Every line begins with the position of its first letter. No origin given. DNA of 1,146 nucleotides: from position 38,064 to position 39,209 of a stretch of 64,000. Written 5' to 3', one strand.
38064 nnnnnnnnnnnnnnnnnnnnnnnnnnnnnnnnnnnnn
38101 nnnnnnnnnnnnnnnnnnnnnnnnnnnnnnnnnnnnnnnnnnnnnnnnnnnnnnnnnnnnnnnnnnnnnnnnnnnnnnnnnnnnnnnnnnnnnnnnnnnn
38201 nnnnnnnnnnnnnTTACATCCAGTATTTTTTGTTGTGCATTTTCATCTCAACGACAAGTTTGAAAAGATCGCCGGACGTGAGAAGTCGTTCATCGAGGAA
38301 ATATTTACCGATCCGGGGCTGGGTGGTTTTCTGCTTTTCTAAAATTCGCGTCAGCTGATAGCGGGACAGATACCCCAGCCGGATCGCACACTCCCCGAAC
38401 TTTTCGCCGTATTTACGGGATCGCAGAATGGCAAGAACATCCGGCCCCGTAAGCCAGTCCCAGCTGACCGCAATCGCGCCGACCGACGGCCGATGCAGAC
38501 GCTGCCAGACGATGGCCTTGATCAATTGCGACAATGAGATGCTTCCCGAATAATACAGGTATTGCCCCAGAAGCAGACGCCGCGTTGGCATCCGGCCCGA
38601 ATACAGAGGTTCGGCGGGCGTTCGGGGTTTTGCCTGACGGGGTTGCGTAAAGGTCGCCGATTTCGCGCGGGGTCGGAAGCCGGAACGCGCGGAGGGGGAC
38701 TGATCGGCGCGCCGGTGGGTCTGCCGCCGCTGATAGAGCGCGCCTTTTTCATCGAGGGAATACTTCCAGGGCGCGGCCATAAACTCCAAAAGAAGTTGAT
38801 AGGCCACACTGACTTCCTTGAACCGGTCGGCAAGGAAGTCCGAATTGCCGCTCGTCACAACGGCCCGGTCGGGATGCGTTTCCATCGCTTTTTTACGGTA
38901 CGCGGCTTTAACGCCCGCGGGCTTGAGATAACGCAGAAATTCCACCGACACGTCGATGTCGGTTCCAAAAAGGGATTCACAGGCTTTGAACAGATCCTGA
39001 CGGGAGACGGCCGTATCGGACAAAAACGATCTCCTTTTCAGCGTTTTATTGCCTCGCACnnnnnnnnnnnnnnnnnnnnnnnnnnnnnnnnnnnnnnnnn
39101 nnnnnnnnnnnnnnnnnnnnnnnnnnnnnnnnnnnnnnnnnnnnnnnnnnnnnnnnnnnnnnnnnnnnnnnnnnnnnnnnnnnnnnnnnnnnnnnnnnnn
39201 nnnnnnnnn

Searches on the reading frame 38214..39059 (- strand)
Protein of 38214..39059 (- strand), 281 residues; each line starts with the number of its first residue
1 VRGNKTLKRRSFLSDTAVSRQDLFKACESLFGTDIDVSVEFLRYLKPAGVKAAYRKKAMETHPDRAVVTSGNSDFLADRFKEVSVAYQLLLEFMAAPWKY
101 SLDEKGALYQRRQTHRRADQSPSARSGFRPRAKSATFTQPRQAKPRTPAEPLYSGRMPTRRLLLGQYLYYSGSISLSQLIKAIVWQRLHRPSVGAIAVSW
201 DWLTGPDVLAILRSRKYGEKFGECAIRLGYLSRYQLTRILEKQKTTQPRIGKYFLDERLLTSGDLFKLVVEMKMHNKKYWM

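Call 3: search_protein_families(library=pfam, proteins=[window:38214-39059:-], max_evalue=1)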
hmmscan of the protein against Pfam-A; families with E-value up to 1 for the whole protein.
window:38214-39059:- (281 aa): 2 families
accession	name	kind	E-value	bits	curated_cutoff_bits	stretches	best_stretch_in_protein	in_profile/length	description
PF00226.36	DnaJ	-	5.3e-07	30.1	27.8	1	49-90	16-53/63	DnaJ domain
PF11120.13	CBP_BcsF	-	0.15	12.5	23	0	43-51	43-51/60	Cellulose biosynthesis protein BcsF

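Call 4: search_protein_families(library=padloc, proteins=[window:38214-39059:-], max_evalue=1)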
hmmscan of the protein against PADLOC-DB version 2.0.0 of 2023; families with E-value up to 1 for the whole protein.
window:38214-39059:- (281 aa): 0 families

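Call 5: search_protein_families(library=ncbifam, proteins=[window:38214-39059:-], max_evalue=1)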
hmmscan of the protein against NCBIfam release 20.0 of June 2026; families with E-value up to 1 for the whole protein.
window:38214-39059:- (281 aa): 13 families
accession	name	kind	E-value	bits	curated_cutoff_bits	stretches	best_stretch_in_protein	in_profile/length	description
NF053729.1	c-di-GMP_motif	domain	1.6e-14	53.4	38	3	221-266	2-47/53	cyclic di-GMP-binding domain-containing protein, MshE-related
NF008035.0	PRK10767.1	subfamily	7.7e-06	25.2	338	1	47-91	18-58/374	molecular chaperone DnaJ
TIGR02349.1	DnaJ_bact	equivalog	1.2e-05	24.9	377.2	1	49-91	16-54/354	molecular chaperone DnaJ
NF010872.0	PRK14279.1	equivalog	0.00034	19.8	556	1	48-137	24-106/394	molecular chaperone DnaJ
NF010894.0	PRK14301.1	equivalog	0.0015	17.6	548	1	49-91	20-58/373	chaperone protein DnaJ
NF010871.0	PRK14278.1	equivalog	0.002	17.1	502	1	49-91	19-56/378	molecular chaperone DnaJ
NF010885.0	PRK14292.1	equivalog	0.005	15.9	585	1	48-90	17-54/371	chaperone protein DnaJ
NF010874.0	PRK14281.1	equivalog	0.0063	15.7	619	1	49-90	19-56/397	chaperone protein DnaJ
TIGR03029.1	EpsG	equivalog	0.0072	15.5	313.8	1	192-243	4-56/274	chain length determinant protein tyrosine kinase EpsG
NF037946.1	terminal_TopJ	equivalog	0.017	13.6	300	1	50-90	22-57/810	terminal organelle assembly protein TopJ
NF008411.1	PRK11234.1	equivalog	0.039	12.3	1170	1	199-271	464-533/723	cyclic di-3',5'-guanylate-activated glycosyltransferase NfrB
TIGR03493.1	cellullose_BcsF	equivalog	0.097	12.6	56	0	43-53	43-53/62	cellulose biosynthesis protein BcsF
NF050028.1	CldAdptActJ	equivalog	0.12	12.9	150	1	49-92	18-62/93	cold adaptation protein ActJcold adaptation protein ActJ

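Call 16: find_homologous_proteins(query=window:38214-39059:-)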
Query window:38214-39059:- (281 aa): 349 proteins with E <= 0.001 among 1520 candidates; the best 120 are listed.
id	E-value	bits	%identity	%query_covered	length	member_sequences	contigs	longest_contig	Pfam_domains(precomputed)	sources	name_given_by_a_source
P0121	2.7e-176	603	100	96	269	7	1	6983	PF00226.37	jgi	-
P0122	4.0e-136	471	78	96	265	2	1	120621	PF00226.37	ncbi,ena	-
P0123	5.2e-127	441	74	93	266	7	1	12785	PF00226.37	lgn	-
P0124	4.5e-120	418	72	93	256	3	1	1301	PF00226.37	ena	-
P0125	7.3e-117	408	70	94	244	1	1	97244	PF00226.37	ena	-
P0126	9.3e-117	407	69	94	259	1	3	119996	PF00226.37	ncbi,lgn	-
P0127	8.0e-115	401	68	95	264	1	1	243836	PF00226.37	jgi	-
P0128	8.7e-115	401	71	94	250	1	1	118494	PF00226.37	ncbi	ncbi:MAG: DnaJ domain-containing protein [Deltaproteobacteria bacterium]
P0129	5.1e-114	399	68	94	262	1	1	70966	PF00226.37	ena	-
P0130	9.7e-114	398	66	99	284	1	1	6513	PF00226.37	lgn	-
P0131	9.7e-114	398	69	94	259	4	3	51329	PF00226.37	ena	-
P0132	1.3e-113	397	68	94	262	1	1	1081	PF00226.37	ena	-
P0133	5.6e-113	395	69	95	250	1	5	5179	PF00226.37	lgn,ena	-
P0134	9.8e-113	394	68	95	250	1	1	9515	PF00226.37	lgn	-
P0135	1.9e-112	393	70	94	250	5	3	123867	PF00226.37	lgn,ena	-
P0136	2.1e-112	393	68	94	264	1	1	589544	PF00226.37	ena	-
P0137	2.3e-112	393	70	94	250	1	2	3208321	PF00226.37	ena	-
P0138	8.7e-112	391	67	94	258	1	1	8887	PF00226.37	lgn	-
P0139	1.2e-111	391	68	94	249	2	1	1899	PF00226.37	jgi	-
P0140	1.2e-111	391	69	94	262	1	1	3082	PF00226.37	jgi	jgi:hypothetical protein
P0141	2.2e-111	390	67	95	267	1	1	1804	PF00226.37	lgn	-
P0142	2.9e-111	389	70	94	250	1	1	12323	PF00226.37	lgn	-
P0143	4.3e-111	389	69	94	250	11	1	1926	PF00226.37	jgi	-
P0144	8.1e-111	388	65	95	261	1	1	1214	PF00226.37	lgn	-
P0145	1.2e-110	387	66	94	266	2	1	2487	PF00226.37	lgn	-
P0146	1.5e-110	387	63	99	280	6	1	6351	PF00226.37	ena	-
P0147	2.5e-110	386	67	94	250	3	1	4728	PF00226.37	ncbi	-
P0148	4.2e-110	386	68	94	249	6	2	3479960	PF00226.37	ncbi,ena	-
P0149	8.6e-110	385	66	94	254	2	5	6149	PF00226.37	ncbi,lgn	-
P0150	1.2e-109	384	67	94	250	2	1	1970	PF00226.37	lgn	-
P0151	2.5e-109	383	67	94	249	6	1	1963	PF00226.37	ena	-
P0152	2.7e-109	383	66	95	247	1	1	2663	PF00226.37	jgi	jgi:hypothetical protein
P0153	4.2e-109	382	66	99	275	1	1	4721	PF00226.37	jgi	jgi:hypothetical protein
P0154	4.4e-109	382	68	94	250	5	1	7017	PF00226.37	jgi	-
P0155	7.5e-109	382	65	95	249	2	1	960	PF00226.37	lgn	-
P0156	8.9e-109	381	66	95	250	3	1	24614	PF00226.37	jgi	jgi:hypothetical protein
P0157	1.1e-108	381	66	95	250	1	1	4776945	PF00226.37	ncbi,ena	-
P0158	1.3e-108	381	66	93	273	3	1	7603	PF00226.37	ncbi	-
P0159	1.5e-108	381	68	93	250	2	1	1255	PF00226.37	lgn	-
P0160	1.6e-108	380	67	94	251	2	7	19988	PF00226.37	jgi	jgi:hypothetical protein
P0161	2.5e-108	380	66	94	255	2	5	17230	PF00226.37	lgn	-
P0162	2.7e-108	380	66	94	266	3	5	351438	PF00226.37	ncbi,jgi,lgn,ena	jgi:hypothetical protein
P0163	3.0e-108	380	65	94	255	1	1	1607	PF00226.37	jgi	-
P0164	4.1e-108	379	68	94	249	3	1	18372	PF00226.37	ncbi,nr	ncbi:MAG: J domain-containing protein [Deltaproteobacteria bacterium]|nr:J domain-containing protein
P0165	5.4e-108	379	66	94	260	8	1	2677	PF00226.37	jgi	jgi:hypothetical protein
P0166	1.5e-107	377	65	94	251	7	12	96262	PF00226.37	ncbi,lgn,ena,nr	ncbi:MAG: DnaJ domain-containing protein [Syntrophaceae bacterium]|nr:DnaJ domain-containing protein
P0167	2.5e-107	377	65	94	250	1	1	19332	PF00226.37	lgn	-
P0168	5.2e-107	376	65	94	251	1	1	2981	PF00226.37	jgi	jgi:hypothetical protein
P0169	5.7e-107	375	66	94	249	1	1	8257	PF00226.37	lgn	-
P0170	6.0e-107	375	66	94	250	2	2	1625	PF00226.37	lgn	-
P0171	7.8e-107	375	65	94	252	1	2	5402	PF00226.37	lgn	-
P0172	1.7e-106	374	67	92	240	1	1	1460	PF00226.37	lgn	-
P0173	2.0e-106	374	67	94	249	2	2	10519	PF00226.37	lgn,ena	-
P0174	2.5e-106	373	65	94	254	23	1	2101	PF00226.37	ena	-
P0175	8.4e-106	372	65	94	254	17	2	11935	PF00226.37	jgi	-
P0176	1.2e-105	371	65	94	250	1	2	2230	PF00226.37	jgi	-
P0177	6.8e-105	369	65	94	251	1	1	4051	PF00226.37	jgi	jgi:hypothetical protein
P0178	8.4e-105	368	65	94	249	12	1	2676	PF00226.37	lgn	-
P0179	8.5e-105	368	63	94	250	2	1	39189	PF00226.37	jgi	-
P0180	8.5e-105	368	65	94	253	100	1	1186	PF00226.37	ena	-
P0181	1.1e-104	368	62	98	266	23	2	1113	PF00226.37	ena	-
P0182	4.3e-104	366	63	94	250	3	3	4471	PF00226.37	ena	-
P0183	6.5e-104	365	64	95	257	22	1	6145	PF00226.37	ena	-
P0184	9.0e-104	365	62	95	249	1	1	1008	PF00226.37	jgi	jgi:hypothetical protein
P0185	1.7e-103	364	63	95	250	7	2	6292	PF00226.37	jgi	jgi:hypothetical protein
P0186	2.8e-103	363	60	95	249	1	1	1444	PF00226.37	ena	-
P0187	1.3e-102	361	63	94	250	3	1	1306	PF00226.37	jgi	jgi:hypothetical protein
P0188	6.8e-102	359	65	93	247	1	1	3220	PF00226.37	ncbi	-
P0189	9.0e-102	358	62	94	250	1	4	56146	PF00226.37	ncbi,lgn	-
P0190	1.1e-101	358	62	95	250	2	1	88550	PF00226.37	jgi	-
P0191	1.4e-101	358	62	95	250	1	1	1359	PF00226.37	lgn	-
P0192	1.5e-101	358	63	94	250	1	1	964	PF00226.37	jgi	jgi:hypothetical protein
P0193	3.4e-101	356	62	94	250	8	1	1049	PF00226.37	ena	-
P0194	3.4e-101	356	60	95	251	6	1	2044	PF00226.37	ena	-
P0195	6.7e-101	355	60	95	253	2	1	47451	PF00226.37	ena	-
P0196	1.6e-100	354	62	94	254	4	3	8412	PF00226.37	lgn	-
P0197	1.3e-99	351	60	95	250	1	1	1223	PF00226.37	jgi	jgi:hypothetical protein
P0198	1.9e-99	351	59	94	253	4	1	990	PF00226.37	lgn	-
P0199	3.2e-99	350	60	93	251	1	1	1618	PF00226.37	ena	-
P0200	1.2e-98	348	62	94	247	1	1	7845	PF00226.37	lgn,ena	-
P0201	1.3e-98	348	59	93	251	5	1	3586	PF00226.37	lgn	-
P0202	5.9e-98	346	59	95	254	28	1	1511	PF00226.37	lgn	-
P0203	6.1e-97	343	59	95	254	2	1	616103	PF00226.37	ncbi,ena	-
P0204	1.7e-96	341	58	93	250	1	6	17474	PF00226.37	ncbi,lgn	-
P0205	2.6e-96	340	63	93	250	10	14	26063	PF00226.37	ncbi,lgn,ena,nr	ncbi:hypothetical protein DS62_03820 [Smithella sp. SC_K08D17]|nr:hypothetical protein KD27_08095 [S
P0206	1.4e-95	338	58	95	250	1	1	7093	PF00226.37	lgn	-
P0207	4.7e-95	336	58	94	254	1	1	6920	PF00226.37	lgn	-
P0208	5.2e-95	336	59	95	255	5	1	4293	PF00226.37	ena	-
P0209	7.8e-95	336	58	95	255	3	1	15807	PF00226.37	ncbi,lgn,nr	ncbi:MAG: J domain-containing protein [Syntrophaceae bacterium]|nr:J domain-containing protein [Synt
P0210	9.1e-94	332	56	93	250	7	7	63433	PF00226.37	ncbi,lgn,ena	-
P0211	1.4e-93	331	58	95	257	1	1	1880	PF00226.37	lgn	-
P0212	2.3e-93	331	57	95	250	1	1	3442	PF00226.37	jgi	jgi:hypothetical protein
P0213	3.0e-93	330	57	95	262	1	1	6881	PF00226.37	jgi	jgi:hypothetical protein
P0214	1.1e-92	328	56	95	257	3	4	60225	PF00226.37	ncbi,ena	-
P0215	1.9e-92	328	56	94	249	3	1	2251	PF00226.37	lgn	-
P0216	3.8e-92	327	57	95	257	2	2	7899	PF00226.37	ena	-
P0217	6.1e-92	326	57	95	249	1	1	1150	PF00226.37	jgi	jgi:hypothetical protein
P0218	6.6e-91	323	56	93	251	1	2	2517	PF00226.37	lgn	-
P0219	1.9e-90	321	56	95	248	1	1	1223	PF00226.37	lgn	-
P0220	3.8e-90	320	54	96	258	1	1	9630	PF00226.37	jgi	jgi:hypothetical protein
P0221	1.2e-89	319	55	93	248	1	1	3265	PF00226.37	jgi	jgi:hypothetical protein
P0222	1.5e-89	318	56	94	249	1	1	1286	PF00226.37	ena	-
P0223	2.4e-89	318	52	95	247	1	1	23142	PF00226.37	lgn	-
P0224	3.4e-89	317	54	95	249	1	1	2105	PF00226.37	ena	-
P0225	9.8e-89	316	55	94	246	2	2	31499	PF00226.37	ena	-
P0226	3.3e-88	314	54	94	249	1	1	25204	PF00226.37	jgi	jgi:hypothetical protein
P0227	3.7e-88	314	54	94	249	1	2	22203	PF00226.37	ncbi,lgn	-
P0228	5.3e-88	313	55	93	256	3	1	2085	PF00226.37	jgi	jgi:hypothetical protein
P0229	5.5e-88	313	52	98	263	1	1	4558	PF00226.37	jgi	jgi:hypothetical protein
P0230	8.2e-88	313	55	93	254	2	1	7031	PF00226.37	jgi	jgi:hypothetical protein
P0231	3.7e-87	310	56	93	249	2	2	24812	PF00226.37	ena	-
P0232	4.6e-87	310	53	95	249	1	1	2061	PF00226.37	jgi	-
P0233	6.0e-87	310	55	94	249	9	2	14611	PF00226.37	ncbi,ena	-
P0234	9.8e-87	309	53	94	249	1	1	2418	PF00226.37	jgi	jgi:hypothetical protein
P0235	1.2e-86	309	53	95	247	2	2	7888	PF00226.37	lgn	-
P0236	1.4e-86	308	53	95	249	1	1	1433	PF00226.37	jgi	jgi:hypothetical protein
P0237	1.6e-86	308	53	94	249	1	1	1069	PF00226.37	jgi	jgi:hypothetical protein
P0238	4.3e-86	307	54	97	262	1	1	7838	PF00226.37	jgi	jgi:hypothetical protein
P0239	2.4e-85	304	52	95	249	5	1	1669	PF00226.37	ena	-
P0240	7.1e-85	303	54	93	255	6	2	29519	PF00226.37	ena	-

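Call 18: find_encoding_contigs(protein=P0122, flank=5000, max_places=2)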
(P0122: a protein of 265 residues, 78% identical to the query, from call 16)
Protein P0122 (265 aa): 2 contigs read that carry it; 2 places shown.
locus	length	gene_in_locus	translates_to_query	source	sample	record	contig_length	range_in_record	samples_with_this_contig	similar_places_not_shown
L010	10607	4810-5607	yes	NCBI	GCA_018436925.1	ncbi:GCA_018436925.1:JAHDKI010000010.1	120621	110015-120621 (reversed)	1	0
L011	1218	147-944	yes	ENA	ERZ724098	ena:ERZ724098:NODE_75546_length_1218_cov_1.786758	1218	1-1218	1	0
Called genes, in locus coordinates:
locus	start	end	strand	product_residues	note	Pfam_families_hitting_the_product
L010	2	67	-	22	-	?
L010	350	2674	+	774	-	PF13757:VIT_2, PF08487:VIT, PF00092:VWA, PF13519:VWA_2, PF13768:VWA_3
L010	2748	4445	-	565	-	PF13088:BNR_2 (faint), PF02012:BNR (faint)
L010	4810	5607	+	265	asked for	PF00226:DnaJ (weak)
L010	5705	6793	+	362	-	PF13289:SIR2_2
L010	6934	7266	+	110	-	PF01022:HTH_5, PF12840:HTH_20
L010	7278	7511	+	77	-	PF13192:Thioredoxin_3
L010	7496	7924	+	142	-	PF01451:LMWPc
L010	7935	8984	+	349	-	PF01758:SBF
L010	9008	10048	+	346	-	PF13462:Thioredoxin_4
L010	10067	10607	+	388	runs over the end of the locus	PF03773:ArsP_1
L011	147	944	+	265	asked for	PF00226:DnaJ (weak)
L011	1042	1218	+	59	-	?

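Call 19: find_encoding_contigs(protein=P0137, flank=5000, max_places=2)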
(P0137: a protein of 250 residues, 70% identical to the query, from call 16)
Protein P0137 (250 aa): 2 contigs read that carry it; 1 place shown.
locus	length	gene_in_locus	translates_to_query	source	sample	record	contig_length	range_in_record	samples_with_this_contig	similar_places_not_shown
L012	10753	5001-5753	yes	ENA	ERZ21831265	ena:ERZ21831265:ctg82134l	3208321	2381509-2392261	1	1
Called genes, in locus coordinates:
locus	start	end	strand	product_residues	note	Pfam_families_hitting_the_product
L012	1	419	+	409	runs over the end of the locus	PF02310:B12-binding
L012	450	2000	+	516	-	PF00221:Lyase_aromatic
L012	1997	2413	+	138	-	PF13279:4HBT_2, PF03061:4HBT (weak)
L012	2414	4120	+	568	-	PF02734:Dak2, PF21645:FakA-like_M, PF02645:DegV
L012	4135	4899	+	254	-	PF00535:Glycos_transf_2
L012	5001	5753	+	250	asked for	PF00226:DnaJ (weak)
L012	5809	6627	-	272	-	PF13181:TPR_8 (faint), PF13424:TPR_12 (weak), PF13414:TPR_11 (weak), PF14559:TPR_19, PF00515:TPR_1 (weak), PF07719:TPR_2 (weak)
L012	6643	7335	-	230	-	PF02518:HATPase_c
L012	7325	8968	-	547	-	PF00072:Response_reg, PF00515:TPR_1 (faint), PF25062:ARM_TT21_N (faint), PF07719:TPR_2 (faint), PF12895:ANAPC3 (faint), PF13181:TPR_8 (faint), PF13371:TPR_9 (faint), PF13424:TPR_12 (faint), +5 more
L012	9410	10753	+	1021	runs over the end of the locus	PF03176:MMPL, PF08241:Methyltransf_11, PF08242:Methyltransf_12, PF13489:Methyltransf_23, PF13649:Methyltransf_25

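Call 20: find_encoding_contigs(protein=P0203, flank=5000, max_places=2)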
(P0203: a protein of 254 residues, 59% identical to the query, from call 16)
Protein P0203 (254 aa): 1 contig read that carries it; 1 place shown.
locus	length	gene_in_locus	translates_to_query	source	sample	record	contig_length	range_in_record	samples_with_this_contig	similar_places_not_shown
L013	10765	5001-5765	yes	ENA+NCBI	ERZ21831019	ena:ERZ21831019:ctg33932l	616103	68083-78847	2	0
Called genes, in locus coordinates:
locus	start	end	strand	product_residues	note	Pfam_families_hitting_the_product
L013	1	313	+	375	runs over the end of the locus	PF13433:Peripla_BP_5, PF13458:Peripla_BP_6, PF01094:ANF_receptor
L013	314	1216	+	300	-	PF02653:BPD_transp_2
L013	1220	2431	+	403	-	PF02653:BPD_transp_2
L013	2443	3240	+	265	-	PF13476:AAA_23 (weak), PF00005:ABC_tran, PF13304:AAA_21 (faint), PF12399:BCA_ABC_TP_C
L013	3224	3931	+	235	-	PF00005:ABC_tran, PF13304:AAA_21 (faint)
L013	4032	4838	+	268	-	PF00106:adh_short, PF08659:KR, PF13561:adh_short_C2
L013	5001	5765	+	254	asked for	PF00226:DnaJ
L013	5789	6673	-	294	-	PF07719:TPR_2 (faint), PF13174:TPR_6 (faint), PF13181:TPR_8 (faint), PF13428:TPR_14 (faint), PF00515:TPR_1 (weak), PF13424:TPR_12 (weak), PF13414:TPR_11, PF14559:TPR_19, +1 more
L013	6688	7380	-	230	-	PF02518:HATPase_c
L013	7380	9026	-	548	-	PF00072:Response_reg, PF14559:TPR_19 (faint), PF13181:TPR_8 (faint), PF25060:ARM_TT21_2nd (faint), PF25062:ARM_TT21_N (weak), PF00515:TPR_1 (faint), PF07719:TPR_2 (faint), PF13424:TPR_12 (faint), +4 more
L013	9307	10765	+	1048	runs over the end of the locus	PF03176:MMPL, PF00891:Methyltransf_2 (weak), PF02353:CMAS (weak), PF08241:Methyltransf_11, PF08242:Methyltransf_12, PF13489:Methyltransf_23, PF13649:Methyltransf_25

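Call 23: find_related_loci(query=A1, collection=genome_contigs, flank=8000)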
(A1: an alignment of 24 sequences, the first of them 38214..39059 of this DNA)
Query A1 (281 aa) in genome_contigs; peptide patterns used: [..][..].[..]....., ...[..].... (x = any residue, [..] = any of these).
384 stretches matched a pattern; 233 encode a relative of the query (tblastn E <= 1e-3); the best 80 are kept; 80 distinct loci.
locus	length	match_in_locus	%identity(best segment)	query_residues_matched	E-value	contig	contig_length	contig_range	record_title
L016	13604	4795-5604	78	8-281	3e-141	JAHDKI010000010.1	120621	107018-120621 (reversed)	MAG: Syntrophaceae bacterium isolate LM1-B42D k141_245955, whole genome shotgun sequence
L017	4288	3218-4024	75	8-280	2e-140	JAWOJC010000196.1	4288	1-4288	MAG: Smithellaceae bacterium isolate CWP6-1.bin.28 k191_177257, whole genome shotgun sequence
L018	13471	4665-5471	74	8-280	4e-137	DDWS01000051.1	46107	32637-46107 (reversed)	MAG TPA_asm: Syntrophaceae bacterium UBA2280 UBA2280_contig_16273, whole genome shotgun sequence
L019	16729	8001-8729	71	18-280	4e-123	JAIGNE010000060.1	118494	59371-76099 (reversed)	MAG: Deltaproteobacteria bacterium isolate BIN3 33062, whole genome shotgun sequence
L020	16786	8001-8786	68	8-280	2e-120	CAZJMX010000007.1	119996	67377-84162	MAG TPA_asm: uncultured Smithella sp. isolate SRP302447_co2_430 genome assembly, contig: NODE_500_length_119996_cov_18.2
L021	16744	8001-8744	68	13-280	1e-119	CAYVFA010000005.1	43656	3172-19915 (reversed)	MAG TPA_asm: uncultured Smithella sp. isolate binchicken_co154_694 genome assembly, contig: NODE_1014_length_43656_cov_1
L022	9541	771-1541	67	4-280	3e-119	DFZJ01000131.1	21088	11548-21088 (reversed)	MAG TPA_asm: Syntrophaceae bacterium UBA4059 UBA4059_contig_5668, whole genome shotgun sequence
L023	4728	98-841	67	13-280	1e-119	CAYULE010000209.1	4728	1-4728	MAG TPA_asm: uncultured Smithella sp. isolate binchicken_co269_68 genome assembly, contig: NODE_19171_length_4728_cov_20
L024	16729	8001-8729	68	18-280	3e-118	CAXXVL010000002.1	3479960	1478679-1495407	MAG: Smithellaceae bacterium isolate ea3e3a57-e723-42e2-b213-d72c633126af genome assembly, contig: contig_2, whole genom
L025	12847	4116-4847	67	18-280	9e-117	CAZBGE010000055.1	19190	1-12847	MAG TPA_asm: uncultured Smithella sp. isolate binchicken_co154_62 genome assembly, contig: NODE_4819_length_19190_cov_42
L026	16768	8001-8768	65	5-280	9e-117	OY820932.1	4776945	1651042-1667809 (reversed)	MAG: Smithellaceae bacterium isolate 90efb5c7-b315-4df1-98b9-9b59cc098579 genome assembly, chromosome: 1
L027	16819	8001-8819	62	4-280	8e-116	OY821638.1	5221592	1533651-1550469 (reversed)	MAG: Smithellaceae bacterium isolate 7d888188-1d27-4603-a379-950c855845c6 genome assembly, chromosome: 1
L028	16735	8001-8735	65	18-280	6e-115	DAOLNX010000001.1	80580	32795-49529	MAG TPA_asm: Smithellaceae bacterium isolate AMR_MDS_4776 NODE_387_length_80580_cov_7.036461, whole genome shotgun seque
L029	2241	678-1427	65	16-280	4e-121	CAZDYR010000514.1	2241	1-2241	MAG TPA_asm: uncultured Smithella sp. isolate binchicken_co269_128 genome assembly, contig: NODE_51990_length_2241_cov_6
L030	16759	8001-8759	67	18-278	1e-114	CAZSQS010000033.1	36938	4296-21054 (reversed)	MAG TPA_asm: uncultured Smithella sp. isolate SRP263991_co2_36 genome assembly, contig: NODE_1000_length_36938_cov_28.22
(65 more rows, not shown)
